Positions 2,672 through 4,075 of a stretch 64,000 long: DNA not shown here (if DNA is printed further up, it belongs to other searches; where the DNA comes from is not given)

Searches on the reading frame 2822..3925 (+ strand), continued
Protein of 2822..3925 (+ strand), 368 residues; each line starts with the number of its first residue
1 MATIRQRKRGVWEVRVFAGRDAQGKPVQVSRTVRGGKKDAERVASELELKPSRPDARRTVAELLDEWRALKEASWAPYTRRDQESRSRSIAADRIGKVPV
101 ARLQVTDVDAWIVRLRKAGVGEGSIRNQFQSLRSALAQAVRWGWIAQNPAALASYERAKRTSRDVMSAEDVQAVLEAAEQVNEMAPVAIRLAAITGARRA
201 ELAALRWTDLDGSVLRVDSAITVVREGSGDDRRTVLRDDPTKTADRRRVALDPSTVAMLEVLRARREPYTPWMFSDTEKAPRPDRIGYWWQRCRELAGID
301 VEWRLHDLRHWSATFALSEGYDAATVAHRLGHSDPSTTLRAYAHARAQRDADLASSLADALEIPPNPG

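Call 71: search_protein_families(library=phrogs, proteins=[window:2822-3925:+], max_evalue=0.001)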
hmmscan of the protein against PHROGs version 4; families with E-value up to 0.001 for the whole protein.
window:2822-3925:+ (368 aa): 4 families
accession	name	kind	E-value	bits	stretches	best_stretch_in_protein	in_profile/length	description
phrog_1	-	integration and excision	4.7e-64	218.7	1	5-362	117-452/611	integrase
phrog_216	-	integration and excision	1.1e-35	124.1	1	126-359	16-238/301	integrase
phrog_7244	-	integration and excision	2.5e-09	37.8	1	59-212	74-226/263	integrase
phrog_7685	-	integration and excision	2.9e-08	34.6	1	301-358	179-236/240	integrase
